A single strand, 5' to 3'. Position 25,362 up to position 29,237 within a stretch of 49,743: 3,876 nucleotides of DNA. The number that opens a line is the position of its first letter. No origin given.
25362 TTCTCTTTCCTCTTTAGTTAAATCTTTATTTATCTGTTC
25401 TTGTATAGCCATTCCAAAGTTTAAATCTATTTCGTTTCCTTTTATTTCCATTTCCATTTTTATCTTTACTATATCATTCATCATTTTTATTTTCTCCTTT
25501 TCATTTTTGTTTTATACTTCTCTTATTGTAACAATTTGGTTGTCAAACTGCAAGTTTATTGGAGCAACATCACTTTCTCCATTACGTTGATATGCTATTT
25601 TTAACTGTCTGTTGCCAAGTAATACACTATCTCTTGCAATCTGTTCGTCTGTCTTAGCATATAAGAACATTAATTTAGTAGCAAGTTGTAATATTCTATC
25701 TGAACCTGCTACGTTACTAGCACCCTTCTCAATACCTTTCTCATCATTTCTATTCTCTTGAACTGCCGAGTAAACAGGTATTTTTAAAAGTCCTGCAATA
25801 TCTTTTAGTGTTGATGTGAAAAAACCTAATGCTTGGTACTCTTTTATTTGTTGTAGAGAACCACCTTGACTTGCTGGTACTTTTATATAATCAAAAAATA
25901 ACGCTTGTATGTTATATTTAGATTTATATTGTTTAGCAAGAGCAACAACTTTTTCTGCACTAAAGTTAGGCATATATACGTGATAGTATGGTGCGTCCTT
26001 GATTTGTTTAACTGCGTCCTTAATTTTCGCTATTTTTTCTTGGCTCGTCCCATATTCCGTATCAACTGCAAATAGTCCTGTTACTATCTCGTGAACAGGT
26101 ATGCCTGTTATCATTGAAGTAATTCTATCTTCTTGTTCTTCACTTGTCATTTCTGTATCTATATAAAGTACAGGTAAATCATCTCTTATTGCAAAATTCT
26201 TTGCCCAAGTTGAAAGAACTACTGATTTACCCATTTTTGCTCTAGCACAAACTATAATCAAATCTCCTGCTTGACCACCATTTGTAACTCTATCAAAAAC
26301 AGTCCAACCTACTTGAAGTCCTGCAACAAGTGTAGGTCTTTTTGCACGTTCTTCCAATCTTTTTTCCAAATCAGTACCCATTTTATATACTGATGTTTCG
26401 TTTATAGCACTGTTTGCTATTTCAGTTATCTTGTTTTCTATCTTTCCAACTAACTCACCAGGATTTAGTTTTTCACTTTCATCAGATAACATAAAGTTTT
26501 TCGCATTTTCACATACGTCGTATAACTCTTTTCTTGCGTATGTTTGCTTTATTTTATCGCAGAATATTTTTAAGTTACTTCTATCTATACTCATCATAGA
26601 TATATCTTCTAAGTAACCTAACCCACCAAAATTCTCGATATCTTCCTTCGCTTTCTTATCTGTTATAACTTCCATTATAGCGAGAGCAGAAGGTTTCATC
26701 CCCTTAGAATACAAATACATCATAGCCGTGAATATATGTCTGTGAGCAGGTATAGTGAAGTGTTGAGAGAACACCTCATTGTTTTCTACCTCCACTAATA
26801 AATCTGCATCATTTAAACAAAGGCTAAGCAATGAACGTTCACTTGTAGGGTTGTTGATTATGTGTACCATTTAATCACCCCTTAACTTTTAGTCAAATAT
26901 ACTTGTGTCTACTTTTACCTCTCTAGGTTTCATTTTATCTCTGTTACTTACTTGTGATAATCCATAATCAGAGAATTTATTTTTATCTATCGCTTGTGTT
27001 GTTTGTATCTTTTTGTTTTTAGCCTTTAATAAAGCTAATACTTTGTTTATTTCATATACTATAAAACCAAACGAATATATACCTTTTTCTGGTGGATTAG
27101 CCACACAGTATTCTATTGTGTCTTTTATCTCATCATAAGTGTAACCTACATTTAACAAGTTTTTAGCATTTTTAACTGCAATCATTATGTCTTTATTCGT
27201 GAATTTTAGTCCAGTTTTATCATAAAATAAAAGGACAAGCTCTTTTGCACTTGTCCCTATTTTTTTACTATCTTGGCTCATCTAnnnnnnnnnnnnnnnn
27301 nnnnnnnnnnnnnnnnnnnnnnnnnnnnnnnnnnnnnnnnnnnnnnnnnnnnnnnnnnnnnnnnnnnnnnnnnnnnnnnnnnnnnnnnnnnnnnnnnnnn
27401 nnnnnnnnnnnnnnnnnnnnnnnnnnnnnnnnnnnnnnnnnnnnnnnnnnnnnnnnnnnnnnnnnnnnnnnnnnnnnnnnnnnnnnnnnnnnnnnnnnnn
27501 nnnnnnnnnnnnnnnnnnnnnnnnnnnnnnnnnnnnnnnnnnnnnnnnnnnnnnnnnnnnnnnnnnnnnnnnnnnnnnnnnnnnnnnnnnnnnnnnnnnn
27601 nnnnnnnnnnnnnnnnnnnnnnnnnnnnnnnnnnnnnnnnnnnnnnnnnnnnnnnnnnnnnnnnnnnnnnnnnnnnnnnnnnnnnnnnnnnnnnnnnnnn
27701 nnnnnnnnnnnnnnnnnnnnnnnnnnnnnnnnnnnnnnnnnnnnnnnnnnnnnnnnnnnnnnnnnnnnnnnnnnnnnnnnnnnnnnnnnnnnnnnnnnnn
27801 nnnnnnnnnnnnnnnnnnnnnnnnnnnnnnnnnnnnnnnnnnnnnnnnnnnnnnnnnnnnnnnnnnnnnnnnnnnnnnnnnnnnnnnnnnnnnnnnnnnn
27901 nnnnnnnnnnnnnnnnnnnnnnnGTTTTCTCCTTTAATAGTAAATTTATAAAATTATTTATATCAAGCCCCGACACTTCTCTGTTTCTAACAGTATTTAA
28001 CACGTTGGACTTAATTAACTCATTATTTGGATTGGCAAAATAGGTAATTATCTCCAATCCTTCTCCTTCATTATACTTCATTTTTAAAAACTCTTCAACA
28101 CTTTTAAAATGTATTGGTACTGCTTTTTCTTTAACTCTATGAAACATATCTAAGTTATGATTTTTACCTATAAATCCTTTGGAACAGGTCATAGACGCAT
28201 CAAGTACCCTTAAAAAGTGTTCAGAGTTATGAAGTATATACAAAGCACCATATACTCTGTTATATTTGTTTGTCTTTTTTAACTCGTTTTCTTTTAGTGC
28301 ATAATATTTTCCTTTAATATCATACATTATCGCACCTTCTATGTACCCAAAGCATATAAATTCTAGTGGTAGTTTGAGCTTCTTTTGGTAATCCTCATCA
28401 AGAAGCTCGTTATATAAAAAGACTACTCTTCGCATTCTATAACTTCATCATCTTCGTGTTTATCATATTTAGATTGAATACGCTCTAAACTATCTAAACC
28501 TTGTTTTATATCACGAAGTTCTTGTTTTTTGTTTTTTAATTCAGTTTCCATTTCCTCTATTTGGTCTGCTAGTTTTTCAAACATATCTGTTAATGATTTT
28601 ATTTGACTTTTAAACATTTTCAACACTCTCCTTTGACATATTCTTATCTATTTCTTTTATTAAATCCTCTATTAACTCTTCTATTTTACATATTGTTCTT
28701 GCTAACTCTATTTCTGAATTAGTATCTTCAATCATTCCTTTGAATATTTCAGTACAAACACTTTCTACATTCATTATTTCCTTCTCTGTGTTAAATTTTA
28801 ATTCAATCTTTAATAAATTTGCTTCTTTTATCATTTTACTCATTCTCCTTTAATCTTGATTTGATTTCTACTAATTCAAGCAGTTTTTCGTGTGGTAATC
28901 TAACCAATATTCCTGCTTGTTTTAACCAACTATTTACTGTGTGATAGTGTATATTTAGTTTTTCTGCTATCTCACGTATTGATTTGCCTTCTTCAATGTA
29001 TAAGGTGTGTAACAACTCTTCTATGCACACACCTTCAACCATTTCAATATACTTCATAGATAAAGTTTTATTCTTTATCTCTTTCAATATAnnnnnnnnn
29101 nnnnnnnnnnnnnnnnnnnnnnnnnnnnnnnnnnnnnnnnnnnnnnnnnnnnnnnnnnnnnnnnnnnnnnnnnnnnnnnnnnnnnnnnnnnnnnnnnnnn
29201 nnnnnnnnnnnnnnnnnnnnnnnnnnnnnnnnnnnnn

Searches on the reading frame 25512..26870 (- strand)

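Call 5: search_protein_families(library=pfam, proteins=[window:25512-26870:-], max_evalue=0.01)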
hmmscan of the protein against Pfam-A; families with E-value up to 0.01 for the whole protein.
window:25512-26870:- (452 aa): 3 families
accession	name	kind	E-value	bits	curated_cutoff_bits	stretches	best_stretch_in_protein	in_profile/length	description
PF03796.21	DnaB_C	-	1e-31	110.7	27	1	184-448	1-252/255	DnaB-like helicase C terminal domain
PF00772.26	DnaB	-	4.4e-13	49.6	23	1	6-108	4-102/103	DnaB-like helicase N terminal domain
PF13481.12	AAA_25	-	1.1e-05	25.6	27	1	200-293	31-144/195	AAA domain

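Call 6: search_protein_families(library=phrogs, proteins=[window:25512-26870:-], max_evalue=0.001)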
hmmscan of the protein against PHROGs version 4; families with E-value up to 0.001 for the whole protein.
window:25512-26870:- (452 aa): 5 families
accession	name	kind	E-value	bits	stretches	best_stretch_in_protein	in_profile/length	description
phrog_19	-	DNA, RNA and nucleotide metabolism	1e-66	227.1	1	6-447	159-576/621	DnaB-like replicative helicase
phrog_243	-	DNA, RNA and nucleotide metabolism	5.2e-19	69.2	1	186-451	21-267/273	DnaB-like replicative helicase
phrog_239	-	DNA, RNA and nucleotide metabolism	4.4e-17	63.3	1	150-445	303-592/801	DNA primase/helicase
phrog_8337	-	DNA, RNA and nucleotide metabolism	0.00026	21.5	0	200-253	66-118/273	DNA repair protein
phrog_11530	-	unknown function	0.00038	21.4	1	298-434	9-142/184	-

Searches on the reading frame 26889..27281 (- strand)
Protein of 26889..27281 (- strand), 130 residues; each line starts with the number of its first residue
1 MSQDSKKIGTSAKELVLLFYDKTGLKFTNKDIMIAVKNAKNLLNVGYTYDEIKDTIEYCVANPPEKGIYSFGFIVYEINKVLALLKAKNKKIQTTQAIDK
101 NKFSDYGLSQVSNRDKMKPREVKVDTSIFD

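Call 5: search_protein_families(library=pfam, proteins=[window:26889-27281:-], max_evalue=0.01)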
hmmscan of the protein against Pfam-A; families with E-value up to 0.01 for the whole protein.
window:26889-27281:- (130 aa): 1 family
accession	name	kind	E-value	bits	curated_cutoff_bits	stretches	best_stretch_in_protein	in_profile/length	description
PF18587.6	PLL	-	0.0062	17.1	25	1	29-104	23-95/134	PTX/LNS-Like (PLL) domain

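Call 6: search_protein_families(library=phrogs, proteins=[window:26889-27281:-], max_evalue=0.001)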
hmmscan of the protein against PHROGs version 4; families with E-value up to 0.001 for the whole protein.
window:26889-27281:- (130 aa): 0 families

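Call 88: search_protein_families(library=phrogs, proteins=[window:26889-27281:-], max_evalue=0.01)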
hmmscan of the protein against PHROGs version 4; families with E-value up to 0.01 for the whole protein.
window:26889-27281:- (130 aa): 0 families

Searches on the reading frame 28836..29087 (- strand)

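Call 47: search_protein_families(library=pfam, proteins=[window:28836-29087:-], max_evalue=0.001)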
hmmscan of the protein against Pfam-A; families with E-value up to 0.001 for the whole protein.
window:28836-29087:- (83 aa): 9 families
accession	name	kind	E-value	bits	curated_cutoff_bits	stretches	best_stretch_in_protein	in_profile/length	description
PF08281.18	Sigma70_r4_2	-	7.5e-07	29.1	25.7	1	29-58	21-50/54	Sigma-70, region 4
PF13384.12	HTH_23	-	9.5e-07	28.9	24.6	1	30-57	14-40/50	Homeodomain-like domain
PF13556.12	HTH_30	-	4.2e-05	23.7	27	1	30-59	8-37/59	PucR C-terminal helix-turn-helix domain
PF01527.26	HTH_Tnp_1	-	5.3e-05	23.8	24.1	1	29-80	18-71/75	Transposase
PF13518.12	HTH_28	-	9.2e-05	22.9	25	1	30-57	9-35/52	Helix-turn-helix domain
PF13936.12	HTH_38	-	0.00022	21.4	27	1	27-52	14-38/44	Helix-turn-helix domain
PF13542.12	HTH_Tnp_ISL3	-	0.00045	20.1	27.4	1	33-57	26-49/51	Helix-turn-helix domain of transposase family ISL3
PF13551.12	HTH_29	-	0.00071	20.1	28.1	0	32-57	9-35/64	Winged helix-turn helix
PF08822.17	DUF1804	-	0.00077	19.8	29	0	26-58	11-43/164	Protein of unknown function (DUF1804)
